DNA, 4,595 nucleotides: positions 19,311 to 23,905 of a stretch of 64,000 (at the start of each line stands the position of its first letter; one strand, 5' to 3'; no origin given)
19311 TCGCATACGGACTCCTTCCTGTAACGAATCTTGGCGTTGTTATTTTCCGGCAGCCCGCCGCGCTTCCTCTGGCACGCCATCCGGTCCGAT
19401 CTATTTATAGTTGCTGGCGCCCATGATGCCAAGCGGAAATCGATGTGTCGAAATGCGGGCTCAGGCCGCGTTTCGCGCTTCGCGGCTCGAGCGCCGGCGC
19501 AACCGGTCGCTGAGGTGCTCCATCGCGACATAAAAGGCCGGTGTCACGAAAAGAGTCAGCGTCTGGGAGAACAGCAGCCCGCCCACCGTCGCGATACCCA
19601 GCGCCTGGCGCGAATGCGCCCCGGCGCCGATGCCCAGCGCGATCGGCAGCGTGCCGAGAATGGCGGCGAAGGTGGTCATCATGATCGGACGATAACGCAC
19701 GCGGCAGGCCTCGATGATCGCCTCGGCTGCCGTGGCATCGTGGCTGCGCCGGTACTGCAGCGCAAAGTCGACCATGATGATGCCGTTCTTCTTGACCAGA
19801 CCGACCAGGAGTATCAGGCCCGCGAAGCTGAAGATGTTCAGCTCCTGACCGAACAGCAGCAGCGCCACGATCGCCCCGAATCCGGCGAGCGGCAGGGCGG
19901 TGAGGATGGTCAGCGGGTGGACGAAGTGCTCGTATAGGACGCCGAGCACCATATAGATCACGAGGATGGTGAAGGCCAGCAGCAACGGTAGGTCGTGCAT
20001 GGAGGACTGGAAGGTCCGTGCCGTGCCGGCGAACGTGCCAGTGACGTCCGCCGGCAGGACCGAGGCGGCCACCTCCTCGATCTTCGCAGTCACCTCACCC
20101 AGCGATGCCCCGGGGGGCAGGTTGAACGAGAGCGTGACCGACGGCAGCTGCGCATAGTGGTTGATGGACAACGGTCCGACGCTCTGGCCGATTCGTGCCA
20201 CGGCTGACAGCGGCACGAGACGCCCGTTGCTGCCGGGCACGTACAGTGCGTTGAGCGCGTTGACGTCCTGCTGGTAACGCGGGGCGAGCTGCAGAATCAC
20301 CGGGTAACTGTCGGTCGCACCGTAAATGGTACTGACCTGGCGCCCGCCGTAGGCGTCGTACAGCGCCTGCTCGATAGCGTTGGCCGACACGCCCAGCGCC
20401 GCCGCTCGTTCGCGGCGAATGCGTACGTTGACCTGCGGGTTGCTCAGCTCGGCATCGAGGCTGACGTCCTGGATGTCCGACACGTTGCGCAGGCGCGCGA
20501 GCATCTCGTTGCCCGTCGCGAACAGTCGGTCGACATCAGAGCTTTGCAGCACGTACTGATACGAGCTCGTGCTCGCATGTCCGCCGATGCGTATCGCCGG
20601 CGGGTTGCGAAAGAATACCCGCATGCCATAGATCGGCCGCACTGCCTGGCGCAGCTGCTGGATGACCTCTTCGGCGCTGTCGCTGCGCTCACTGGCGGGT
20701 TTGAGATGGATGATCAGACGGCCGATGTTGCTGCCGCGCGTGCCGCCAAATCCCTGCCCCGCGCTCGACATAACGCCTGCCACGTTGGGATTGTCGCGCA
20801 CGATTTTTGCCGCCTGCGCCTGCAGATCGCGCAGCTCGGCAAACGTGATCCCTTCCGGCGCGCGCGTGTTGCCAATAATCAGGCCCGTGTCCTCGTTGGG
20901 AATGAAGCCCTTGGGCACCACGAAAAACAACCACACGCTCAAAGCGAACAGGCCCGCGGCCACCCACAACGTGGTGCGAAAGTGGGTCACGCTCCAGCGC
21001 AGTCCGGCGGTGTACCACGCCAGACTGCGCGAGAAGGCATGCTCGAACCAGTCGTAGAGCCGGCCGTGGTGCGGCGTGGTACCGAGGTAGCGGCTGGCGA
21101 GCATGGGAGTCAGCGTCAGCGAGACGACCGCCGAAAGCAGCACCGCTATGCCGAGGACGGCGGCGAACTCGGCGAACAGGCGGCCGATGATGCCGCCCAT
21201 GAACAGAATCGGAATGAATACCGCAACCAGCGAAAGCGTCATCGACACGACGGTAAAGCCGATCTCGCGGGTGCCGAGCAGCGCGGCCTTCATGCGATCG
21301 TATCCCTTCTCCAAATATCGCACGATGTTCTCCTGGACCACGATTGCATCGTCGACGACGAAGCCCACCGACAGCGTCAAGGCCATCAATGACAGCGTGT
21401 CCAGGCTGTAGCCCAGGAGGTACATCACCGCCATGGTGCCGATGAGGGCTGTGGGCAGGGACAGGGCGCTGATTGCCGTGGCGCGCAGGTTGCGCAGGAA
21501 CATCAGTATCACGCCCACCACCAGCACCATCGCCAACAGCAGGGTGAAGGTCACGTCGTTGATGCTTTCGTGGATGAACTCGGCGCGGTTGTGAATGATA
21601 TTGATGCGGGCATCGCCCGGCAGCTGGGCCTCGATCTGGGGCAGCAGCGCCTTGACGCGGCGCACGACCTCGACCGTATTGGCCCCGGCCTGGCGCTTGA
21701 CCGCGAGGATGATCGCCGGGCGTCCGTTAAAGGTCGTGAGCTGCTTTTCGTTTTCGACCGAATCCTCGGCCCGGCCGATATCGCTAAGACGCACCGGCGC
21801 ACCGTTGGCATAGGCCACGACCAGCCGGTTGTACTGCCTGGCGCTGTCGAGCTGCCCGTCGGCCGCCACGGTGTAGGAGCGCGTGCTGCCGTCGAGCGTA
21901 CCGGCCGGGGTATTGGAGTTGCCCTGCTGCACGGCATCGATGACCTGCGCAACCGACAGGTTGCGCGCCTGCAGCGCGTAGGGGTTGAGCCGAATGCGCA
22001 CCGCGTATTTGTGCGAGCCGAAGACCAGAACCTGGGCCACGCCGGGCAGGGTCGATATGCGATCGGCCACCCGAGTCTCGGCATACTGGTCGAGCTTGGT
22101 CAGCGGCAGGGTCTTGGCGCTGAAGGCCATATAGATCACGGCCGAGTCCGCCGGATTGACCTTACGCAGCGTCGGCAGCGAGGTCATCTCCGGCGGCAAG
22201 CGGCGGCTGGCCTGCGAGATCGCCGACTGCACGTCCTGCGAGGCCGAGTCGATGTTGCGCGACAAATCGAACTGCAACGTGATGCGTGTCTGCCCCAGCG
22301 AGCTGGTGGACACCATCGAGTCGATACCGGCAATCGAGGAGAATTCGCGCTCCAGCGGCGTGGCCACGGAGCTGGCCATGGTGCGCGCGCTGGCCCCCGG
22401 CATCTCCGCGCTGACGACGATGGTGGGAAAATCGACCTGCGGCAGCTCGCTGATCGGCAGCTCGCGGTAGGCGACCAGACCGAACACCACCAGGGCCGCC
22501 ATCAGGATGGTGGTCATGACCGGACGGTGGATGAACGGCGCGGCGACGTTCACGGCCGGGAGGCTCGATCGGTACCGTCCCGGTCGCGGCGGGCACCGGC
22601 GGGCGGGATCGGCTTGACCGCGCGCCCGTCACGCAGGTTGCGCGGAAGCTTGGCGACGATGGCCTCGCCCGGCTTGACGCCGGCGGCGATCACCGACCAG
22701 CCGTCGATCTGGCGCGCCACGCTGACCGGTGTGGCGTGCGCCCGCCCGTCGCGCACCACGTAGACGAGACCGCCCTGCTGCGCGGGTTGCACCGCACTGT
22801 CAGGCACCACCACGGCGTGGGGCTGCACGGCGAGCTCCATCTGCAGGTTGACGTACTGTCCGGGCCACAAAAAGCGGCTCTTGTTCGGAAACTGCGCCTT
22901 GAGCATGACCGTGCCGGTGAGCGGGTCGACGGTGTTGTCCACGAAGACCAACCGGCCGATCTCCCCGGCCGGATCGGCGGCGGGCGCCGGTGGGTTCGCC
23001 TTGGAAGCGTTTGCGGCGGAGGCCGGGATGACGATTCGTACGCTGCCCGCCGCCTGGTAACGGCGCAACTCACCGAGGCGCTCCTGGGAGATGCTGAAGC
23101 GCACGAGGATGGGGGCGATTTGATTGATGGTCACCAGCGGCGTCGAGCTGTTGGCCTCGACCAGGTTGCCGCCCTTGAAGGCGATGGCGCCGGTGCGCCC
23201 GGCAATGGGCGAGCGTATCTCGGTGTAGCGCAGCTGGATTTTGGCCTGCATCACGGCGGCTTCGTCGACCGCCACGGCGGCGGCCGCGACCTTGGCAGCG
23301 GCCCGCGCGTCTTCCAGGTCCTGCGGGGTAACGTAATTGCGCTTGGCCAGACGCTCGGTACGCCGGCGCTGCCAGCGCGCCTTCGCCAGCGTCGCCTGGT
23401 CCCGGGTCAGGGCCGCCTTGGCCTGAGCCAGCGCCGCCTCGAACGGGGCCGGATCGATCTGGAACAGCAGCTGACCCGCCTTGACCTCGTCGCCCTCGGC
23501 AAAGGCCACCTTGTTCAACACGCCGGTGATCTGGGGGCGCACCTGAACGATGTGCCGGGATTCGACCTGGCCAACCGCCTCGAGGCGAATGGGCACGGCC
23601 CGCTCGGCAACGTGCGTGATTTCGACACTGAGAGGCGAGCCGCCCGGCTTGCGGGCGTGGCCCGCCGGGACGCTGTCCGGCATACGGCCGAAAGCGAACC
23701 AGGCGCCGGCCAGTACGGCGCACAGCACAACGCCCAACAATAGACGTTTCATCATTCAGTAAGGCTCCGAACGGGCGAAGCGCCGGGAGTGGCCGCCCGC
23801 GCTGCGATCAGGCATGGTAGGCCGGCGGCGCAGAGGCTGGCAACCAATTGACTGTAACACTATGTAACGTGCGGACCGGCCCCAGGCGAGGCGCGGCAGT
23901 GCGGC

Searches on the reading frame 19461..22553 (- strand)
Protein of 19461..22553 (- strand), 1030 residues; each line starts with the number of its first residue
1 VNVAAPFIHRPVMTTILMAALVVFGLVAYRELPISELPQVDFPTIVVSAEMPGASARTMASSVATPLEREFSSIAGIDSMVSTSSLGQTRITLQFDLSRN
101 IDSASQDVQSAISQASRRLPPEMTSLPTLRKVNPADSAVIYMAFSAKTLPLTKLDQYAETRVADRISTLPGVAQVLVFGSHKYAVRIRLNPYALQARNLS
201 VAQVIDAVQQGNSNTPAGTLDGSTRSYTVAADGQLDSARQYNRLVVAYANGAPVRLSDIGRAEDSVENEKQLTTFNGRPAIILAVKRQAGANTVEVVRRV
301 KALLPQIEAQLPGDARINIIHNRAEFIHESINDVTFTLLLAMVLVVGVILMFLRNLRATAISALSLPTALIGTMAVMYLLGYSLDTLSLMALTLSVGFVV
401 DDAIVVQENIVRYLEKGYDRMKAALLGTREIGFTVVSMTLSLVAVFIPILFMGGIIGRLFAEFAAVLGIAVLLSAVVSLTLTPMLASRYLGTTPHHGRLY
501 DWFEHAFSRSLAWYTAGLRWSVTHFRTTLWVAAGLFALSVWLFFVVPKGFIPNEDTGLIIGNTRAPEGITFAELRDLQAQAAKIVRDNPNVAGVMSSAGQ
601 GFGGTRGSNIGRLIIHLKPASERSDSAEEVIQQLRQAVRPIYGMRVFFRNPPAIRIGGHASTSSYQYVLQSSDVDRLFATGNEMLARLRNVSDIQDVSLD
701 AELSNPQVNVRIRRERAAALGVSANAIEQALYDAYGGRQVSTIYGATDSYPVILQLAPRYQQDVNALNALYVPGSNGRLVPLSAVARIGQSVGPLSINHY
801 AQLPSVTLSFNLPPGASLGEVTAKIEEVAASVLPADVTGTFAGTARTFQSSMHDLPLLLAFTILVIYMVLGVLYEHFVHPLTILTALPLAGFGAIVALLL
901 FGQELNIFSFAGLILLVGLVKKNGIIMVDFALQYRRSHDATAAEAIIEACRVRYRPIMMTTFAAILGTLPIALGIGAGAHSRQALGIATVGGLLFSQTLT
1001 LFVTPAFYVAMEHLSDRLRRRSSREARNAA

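Call 75: search_protein_families(library=ncbifam, proteins=[window:19461-22553:-], max_evalue=0.00001)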
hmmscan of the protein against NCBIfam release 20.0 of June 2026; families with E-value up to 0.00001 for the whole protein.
window:19461-22553:- (1030 aa): 13 families
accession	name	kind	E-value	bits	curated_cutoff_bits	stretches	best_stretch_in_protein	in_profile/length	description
NF033617.1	RND_permease_2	subfamily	0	1168.9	1250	1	5-1012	2-1008/1009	multidrug efflux RND transporter permease subunit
NF007905.0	PRK10614.1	equivalog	8.2e-303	1007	1774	1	1-1025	1-1022/1025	multidrug efflux RND transporter permease subunit MdtC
NF007798.0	PRK10503.1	equivalog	1.1e-300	999.9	1584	1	7-1026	16-1037/1040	MdtB/MuxB family multidrug efflux RND transporter permease subunit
NF000282.2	RND_permease_1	subfamily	3.4e-223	743.7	1250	1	7-1012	4-1028/1029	multidrug efflux RND transporter permease subunit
TIGR00915.1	2A0602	subfamily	2e-205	684.8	940.35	1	6-1022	4-1039/1050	efflux RND transporter permease subunit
NF007133.0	PRK09579.1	equivalog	5.2e-177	590.4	1763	1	1-1016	1-1007/1017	multidrug efflux RND transporter permease subunit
NF007842.1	PRK10555.1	equivalog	3.6e-155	518.4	1854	1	4-1011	2-1026/1036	multidrug efflux RND transporter permease AcrD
NF007131.0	PRK09577.1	equivalog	2.1e-148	495.9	1768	1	5-1023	3-1034/1045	multidrug efflux RND transporter permease subunit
NF011706.2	PRK15127.1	equivalog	1.6e-138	463.4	2150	1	7-1012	5-1030/1049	multidrug efflux RND transporter permease subunit AcrB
NF000037.1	RND_perm_OqxB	exception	1.7e-138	463.1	2200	1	1-1017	1-1040/1050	multidrug efflux RND transporter permease subunit OqxB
TIGR00914.1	2A0601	subfamily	1.7e-119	400.2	701.45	1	16-1019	18-1043/1051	CusA/CzcA family heavy metal efflux RND transporter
TIGR00916.1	2A0604s01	subfamily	3.2e-09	36.7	148.6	1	324-479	80-231/231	SecD/SecF family protein translocase subunit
TIGR00921.1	2A067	subfamily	3.3e-09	35.3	351.9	1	830-1018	169-353/733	hydrophobe/amphiphile efflux-3 (HAE3) family transporter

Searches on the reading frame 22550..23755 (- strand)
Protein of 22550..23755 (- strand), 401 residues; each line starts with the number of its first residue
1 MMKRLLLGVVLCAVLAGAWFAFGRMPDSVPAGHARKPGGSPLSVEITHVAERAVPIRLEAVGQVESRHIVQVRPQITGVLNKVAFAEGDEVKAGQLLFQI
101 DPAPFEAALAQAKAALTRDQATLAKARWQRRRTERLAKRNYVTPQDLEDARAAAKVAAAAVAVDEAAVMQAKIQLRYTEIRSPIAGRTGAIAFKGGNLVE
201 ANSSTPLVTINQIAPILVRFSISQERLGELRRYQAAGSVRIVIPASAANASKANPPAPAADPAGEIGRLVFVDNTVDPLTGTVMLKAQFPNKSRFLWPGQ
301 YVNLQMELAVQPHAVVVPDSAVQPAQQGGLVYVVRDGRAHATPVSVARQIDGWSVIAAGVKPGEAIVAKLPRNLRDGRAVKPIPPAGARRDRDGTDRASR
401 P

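Call 75: search_protein_families(library=ncbifam, proteins=[window:22550-23755:-], max_evalue=0.00001)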
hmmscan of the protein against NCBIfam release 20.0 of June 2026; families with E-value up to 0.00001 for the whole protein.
window:22550-23755:- (401 aa): 19 families
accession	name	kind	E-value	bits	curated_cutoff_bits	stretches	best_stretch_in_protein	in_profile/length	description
TIGR01730.1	RND_mfp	subfamily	9e-77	258.2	94.9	1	44-382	1-321/322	efflux RND transporter periplasmic adaptor subunit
NF008589.1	PRK11556.1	equivalog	1.7e-65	221.5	391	1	34-384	49-389/392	MdtA/MuxA family multidrug efflux RND transporter periplasmic adaptor subunit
NF007132.1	PRK09578.1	equivalog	4.8e-55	186.9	512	1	40-388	36-381/396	MexX/AxyX family multidrug efflux RND transporter periplasmic adaptor subunit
NF033138.2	RND-peri-MexC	equivalog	9.2e-50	169.8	625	1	39-382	33-371/375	MexC family multidrug efflux RND transporter periplasmic adaptor subunit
NF007362.0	PRK09859.1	equivalog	4e-49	167.7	738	1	46-378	38-367/385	multidrug transporter subunit MdtE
NF011604.1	PRK15030.1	equivalog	7.6e-48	163.4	765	1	47-381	43-374/397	multidrug efflux RND transporter periplasmic adaptor subunit AcrA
NF045904.1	RND-peri-MexE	equivalog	1.4e-45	155.9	714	1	43-382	37-368/390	multidrug efflux RND transporter periplasmic adaptor subunit MexE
NF033834.1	RND_adapt_MexA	exception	4.6e-45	154.3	750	1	44-385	38-363/373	multidrug efflux RND transporter periplasmic adaptor subunit MexA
NF000272.2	OqxA_adapt_sub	exception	1.6e-41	142.6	835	1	60-368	58-364/391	multidrug efflux RND transporter periplasmic adaptor subunit OqxA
TIGR00999.1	8a0102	subfamily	1.9e-25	89.5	319.3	1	88-369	1-265/271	CzcB/NccB family metal efflux transporter periplasmic adaptor subunit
NF008606.0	PRK11578.1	equivalog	4.4e-17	62.3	342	1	50-232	42-239/371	macrolide transporter subunit MacA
NF007785.0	PRK10476.1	equivalog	6.9e-16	58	376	1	68-125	47-104/347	multidrug transporter subunit MdtN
NF002939.0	PRK03598.1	equivalog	1.3e-14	54.2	393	1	61-140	37-115/332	secretion protein HlyD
NF007850.1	PRK10559.1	equivalog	5.1e-13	48.8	400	1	68-204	39-174/303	p-hydroxybenzoic acid efflux pump subunit AaeA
TIGR00998.1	8a0101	subfamily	3.5e-12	45.9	390.8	1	70-153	43-123/334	EmrA/EmrK family multidrug efflux transporter periplasmic adaptor subunit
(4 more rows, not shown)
